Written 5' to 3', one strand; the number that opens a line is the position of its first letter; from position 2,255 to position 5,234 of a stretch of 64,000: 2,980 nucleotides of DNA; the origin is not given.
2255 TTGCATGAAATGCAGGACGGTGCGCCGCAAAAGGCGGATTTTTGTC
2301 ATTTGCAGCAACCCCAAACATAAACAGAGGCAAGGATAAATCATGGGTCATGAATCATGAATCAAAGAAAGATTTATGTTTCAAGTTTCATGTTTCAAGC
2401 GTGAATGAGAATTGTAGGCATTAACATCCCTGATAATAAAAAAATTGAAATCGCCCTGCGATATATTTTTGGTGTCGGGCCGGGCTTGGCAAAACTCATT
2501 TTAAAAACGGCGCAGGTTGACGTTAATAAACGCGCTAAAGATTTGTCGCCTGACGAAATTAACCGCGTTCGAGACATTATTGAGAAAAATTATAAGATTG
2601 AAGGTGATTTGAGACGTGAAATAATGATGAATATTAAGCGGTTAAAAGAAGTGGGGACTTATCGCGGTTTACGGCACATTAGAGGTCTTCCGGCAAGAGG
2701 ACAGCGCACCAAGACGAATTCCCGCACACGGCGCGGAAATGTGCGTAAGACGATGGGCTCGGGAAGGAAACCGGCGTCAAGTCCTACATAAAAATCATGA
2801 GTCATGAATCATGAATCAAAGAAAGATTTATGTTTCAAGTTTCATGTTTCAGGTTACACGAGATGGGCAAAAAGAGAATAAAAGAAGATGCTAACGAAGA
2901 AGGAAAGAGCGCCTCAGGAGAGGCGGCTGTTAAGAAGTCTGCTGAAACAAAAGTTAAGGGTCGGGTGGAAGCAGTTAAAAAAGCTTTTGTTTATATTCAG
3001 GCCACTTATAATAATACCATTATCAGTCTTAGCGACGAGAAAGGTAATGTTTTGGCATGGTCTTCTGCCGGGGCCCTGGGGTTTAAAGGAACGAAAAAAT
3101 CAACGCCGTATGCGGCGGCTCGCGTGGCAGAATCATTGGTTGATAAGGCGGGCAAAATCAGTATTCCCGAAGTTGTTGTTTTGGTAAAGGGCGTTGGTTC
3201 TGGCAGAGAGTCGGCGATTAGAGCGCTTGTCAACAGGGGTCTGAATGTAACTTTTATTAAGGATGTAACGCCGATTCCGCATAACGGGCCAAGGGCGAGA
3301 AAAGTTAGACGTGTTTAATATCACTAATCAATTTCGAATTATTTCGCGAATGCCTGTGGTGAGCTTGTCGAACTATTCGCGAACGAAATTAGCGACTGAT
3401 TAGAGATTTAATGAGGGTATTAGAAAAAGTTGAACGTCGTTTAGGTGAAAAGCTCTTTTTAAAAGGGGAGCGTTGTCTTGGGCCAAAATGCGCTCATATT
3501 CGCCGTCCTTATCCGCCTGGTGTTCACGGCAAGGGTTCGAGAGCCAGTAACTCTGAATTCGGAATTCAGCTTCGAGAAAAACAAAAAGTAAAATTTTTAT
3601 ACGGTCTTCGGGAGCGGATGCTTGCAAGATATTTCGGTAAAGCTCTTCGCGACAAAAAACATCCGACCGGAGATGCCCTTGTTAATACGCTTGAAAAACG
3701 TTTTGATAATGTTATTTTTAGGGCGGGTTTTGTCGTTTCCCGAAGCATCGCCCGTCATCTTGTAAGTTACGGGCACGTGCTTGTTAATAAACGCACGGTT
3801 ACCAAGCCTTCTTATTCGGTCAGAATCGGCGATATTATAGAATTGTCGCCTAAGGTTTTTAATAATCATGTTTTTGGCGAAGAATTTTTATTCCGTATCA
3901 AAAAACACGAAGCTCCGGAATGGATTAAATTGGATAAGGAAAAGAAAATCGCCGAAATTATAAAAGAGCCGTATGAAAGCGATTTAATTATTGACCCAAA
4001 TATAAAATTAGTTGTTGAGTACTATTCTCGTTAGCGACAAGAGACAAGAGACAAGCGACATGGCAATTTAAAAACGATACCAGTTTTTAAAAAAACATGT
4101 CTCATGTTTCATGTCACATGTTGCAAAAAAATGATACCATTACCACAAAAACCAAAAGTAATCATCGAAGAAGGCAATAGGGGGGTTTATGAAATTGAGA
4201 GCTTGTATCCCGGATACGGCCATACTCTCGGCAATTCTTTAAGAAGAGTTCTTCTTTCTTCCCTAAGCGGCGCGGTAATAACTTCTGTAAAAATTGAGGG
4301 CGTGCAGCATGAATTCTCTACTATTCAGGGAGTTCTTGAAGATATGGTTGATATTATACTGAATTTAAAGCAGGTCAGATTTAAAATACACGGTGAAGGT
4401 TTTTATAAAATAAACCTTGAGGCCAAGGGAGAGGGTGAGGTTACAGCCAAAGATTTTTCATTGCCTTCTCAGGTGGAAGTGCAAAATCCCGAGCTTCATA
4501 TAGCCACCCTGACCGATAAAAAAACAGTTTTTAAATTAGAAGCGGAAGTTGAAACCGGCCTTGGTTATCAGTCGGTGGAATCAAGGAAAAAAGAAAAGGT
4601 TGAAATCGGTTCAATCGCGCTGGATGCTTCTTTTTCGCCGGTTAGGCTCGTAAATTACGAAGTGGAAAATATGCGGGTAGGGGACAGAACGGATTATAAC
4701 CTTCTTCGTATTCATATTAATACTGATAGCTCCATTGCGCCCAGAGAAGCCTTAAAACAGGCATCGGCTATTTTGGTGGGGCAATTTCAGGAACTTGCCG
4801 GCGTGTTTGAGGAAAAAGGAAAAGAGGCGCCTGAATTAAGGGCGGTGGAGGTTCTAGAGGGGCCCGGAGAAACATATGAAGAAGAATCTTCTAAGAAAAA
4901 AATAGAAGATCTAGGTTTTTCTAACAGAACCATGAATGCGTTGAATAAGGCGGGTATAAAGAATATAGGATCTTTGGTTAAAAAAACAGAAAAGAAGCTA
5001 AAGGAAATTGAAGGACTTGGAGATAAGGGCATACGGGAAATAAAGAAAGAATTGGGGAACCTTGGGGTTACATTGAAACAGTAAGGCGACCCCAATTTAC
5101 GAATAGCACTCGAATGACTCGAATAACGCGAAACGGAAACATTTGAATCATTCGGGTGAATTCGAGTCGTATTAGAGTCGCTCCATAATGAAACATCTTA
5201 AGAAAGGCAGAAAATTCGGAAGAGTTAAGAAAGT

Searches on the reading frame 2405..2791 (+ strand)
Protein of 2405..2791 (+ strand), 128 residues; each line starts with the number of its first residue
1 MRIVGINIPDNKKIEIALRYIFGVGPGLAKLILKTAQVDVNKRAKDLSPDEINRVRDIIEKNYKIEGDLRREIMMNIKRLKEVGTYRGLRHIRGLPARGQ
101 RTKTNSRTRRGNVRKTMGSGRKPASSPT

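Call 82: search_protein_families(library=pfam, proteins=[window:2405-2791:+], max_evalue=0.001)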
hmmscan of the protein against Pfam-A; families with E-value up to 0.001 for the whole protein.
window:2405-2791:+ (128 aa): 1 family
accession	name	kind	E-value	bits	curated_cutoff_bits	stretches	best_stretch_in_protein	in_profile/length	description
PF00416.27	Ribosomal_S13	-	3.3e-33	115.3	31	1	2-108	1-128/128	Ribosomal protein S13/S18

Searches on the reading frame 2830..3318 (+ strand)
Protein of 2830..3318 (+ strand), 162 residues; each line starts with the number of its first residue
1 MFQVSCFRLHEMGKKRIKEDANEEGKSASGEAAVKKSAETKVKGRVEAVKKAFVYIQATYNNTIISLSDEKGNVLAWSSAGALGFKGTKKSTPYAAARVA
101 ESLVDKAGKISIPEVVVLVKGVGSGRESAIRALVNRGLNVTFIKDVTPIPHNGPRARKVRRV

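Call 82: search_protein_families(library=pfam, proteins=[window:2830-3318:+], max_evalue=0.001)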
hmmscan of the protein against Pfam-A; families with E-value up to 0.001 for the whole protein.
window:2830-3318:+ (162 aa): 1 family
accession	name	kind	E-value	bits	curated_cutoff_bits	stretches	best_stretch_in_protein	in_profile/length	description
PF00411.24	Ribosomal_S11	-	4.5e-36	124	25.1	1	54-161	3-110/110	Ribosomal protein S11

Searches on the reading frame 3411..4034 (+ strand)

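Call 82: search_protein_families(library=pfam, proteins=[window:3411-4034:+], max_evalue=0.001)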
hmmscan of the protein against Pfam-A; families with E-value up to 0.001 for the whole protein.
window:3411-4034:+ (207 aa): 2 families
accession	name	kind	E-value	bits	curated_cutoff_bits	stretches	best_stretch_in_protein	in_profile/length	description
PF00163.24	Ribosomal_S4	-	1.8e-20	73.8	23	1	6-95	8-95/95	Ribosomal protein S4/S9 N-terminal domain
PF01479.30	S4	-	2.9e-16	59.4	22.8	1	97-143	2-48/48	S4 domain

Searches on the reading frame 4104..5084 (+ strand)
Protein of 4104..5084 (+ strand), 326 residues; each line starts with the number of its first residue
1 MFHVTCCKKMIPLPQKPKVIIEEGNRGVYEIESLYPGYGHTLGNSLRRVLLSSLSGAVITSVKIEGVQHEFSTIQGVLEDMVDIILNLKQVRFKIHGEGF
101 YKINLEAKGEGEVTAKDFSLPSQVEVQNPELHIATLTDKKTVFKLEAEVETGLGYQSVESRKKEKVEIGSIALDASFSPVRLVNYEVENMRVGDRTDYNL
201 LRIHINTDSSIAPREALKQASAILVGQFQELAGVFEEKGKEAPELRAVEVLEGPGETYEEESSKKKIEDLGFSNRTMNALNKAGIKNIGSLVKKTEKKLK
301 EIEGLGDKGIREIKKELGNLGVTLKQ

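Call 82: search_protein_families(library=pfam, proteins=[window:4104-5084:+], max_evalue=0.001)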
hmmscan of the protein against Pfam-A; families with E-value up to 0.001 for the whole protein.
window:4104-5084:+ (326 aa): 5 families
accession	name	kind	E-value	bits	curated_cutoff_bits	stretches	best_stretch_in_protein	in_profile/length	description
PF01000.31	RNA_pol_A_bac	-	1.1e-31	110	33.9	1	62-178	1-119/119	RNA polymerase Rpb3/RpoA insert domain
PF01193.29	RNA_pol_L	-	3.4e-18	65.6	24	1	35-227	4-73/74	RNA polymerase Rpb3/Rpb11 dimerisation domain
PF03118.21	RNA_pol_A_CTD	-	4.1e-16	58.9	23.8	1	259-317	7-65/67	Bacterial RNA polymerase, alpha chain C terminal domain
PF13656.11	RNA_pol_L_2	-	1.5e-05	25.1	27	0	201-231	42-72/75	RNA polymerase Rpb3/Rpb11 dimerisation domain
PF14520.12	HHH_5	-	0.00026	21.8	27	1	275-318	13-56/57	Helix-hairpin-helix domain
